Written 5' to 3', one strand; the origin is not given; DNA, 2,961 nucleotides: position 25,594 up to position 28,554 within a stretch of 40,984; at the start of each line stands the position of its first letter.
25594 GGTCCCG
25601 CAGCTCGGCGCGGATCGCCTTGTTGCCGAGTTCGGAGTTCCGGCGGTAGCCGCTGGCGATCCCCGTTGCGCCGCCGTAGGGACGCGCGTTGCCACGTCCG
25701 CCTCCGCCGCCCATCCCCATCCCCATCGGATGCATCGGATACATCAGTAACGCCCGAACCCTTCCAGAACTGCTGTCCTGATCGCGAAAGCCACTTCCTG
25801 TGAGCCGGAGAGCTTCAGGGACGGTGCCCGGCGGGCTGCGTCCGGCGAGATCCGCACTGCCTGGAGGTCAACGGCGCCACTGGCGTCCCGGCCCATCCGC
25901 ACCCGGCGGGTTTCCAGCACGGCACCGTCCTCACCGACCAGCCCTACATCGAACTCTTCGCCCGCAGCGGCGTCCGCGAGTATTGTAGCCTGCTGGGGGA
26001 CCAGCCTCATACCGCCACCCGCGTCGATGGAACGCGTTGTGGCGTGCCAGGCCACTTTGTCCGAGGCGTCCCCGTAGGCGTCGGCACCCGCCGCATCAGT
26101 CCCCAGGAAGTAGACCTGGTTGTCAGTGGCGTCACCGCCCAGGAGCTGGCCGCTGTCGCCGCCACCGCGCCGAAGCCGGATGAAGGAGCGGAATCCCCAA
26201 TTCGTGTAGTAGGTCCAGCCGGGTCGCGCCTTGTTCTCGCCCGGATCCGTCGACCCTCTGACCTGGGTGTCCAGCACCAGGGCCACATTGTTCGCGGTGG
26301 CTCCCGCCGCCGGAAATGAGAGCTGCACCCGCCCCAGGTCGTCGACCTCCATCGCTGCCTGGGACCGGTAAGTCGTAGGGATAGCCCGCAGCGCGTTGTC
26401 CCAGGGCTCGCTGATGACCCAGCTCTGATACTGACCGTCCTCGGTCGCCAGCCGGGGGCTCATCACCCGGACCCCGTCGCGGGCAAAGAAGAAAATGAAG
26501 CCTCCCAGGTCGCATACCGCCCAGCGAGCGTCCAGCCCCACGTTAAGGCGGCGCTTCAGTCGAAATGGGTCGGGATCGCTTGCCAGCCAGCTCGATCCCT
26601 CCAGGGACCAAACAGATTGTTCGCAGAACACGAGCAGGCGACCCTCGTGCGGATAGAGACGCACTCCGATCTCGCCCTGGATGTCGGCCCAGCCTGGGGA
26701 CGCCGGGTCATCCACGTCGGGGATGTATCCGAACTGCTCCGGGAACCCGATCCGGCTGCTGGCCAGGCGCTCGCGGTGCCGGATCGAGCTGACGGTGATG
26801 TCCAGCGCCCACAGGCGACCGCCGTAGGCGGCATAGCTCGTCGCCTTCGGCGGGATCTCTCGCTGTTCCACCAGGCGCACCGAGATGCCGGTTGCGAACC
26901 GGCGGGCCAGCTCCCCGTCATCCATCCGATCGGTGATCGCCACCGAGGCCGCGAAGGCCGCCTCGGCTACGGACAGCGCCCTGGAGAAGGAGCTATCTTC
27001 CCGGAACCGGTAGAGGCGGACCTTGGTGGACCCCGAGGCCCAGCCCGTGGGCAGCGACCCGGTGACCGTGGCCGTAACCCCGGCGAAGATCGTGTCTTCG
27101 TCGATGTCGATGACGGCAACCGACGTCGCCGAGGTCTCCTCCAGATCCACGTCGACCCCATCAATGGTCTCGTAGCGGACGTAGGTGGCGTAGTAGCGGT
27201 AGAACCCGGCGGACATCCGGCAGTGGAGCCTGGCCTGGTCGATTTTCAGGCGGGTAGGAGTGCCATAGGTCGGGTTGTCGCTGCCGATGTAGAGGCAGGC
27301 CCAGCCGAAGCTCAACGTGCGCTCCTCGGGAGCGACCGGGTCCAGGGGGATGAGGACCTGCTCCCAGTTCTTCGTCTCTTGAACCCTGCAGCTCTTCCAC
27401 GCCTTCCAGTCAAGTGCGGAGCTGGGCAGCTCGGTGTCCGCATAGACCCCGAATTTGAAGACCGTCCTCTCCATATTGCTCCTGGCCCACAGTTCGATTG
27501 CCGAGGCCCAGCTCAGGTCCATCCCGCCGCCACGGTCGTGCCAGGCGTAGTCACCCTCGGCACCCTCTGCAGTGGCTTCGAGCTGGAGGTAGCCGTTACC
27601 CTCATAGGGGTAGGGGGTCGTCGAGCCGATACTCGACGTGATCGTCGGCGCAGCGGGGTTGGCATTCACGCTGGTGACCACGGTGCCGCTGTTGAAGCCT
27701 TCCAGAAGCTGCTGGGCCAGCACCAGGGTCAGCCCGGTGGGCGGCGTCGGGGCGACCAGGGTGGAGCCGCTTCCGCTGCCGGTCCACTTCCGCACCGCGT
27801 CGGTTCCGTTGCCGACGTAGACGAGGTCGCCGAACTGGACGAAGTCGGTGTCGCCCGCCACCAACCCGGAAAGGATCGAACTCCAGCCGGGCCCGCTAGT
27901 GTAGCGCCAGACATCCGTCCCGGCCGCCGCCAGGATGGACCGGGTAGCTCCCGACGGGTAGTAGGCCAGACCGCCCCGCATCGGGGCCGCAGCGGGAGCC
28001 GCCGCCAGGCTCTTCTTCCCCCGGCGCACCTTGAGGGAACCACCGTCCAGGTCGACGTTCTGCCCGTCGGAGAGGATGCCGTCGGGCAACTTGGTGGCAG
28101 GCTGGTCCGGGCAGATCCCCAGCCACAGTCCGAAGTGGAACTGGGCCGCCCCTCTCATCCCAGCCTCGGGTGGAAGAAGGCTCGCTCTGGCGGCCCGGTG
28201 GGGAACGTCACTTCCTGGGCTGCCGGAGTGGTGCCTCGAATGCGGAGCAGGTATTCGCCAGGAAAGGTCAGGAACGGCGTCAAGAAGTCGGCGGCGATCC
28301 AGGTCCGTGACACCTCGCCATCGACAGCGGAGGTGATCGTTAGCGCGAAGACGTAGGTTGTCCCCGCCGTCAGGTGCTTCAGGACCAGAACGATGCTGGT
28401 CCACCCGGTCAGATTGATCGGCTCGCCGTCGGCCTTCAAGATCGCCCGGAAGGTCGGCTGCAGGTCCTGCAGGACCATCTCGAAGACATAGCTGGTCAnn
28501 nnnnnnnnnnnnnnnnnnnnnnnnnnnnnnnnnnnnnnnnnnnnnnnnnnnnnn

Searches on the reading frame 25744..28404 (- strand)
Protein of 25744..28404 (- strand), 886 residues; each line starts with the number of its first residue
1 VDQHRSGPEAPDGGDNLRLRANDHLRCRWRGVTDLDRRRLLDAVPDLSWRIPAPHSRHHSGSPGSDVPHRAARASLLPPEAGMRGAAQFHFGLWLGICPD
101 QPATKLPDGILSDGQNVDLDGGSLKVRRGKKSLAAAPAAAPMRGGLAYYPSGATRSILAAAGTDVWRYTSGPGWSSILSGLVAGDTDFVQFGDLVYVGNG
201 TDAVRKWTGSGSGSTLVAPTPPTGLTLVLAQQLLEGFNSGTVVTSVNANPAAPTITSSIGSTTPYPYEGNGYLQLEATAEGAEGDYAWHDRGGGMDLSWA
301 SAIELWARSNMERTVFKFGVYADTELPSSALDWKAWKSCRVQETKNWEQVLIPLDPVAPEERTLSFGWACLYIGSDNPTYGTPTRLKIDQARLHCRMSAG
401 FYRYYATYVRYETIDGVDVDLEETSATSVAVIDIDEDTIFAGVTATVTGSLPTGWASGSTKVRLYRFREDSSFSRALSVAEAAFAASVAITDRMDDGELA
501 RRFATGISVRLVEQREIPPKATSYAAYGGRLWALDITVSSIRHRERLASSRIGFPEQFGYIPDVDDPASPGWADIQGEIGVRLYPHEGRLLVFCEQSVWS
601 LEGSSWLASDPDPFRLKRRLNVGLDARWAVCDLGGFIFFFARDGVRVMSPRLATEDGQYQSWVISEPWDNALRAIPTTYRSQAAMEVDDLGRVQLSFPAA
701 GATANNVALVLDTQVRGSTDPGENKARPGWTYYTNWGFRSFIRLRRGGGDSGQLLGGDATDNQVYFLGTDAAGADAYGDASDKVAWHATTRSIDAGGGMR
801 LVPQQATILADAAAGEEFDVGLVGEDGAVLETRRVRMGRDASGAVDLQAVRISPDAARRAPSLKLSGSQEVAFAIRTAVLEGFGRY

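Call 10: search_protein_families(library=phrogs, proteins=[window:25744-28404:-], max_evalue=0.01)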
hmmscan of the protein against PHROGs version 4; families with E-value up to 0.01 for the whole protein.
window:25744-28404:- (886 aa): 2 families
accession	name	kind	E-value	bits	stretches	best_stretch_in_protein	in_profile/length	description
phrog_3287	-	head and packaging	2.5e-05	24.3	0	95-220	12-142/524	virion structural protein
phrog_8094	-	tail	0.0068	15.4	1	587-651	405-469/769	tail appendage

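Call 11: search_protein_families(library=pfam, proteins=[window:25744-28404:-], max_evalue=0.01)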
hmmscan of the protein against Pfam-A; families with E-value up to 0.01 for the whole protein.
window:25744-28404:- (886 aa): 0 families
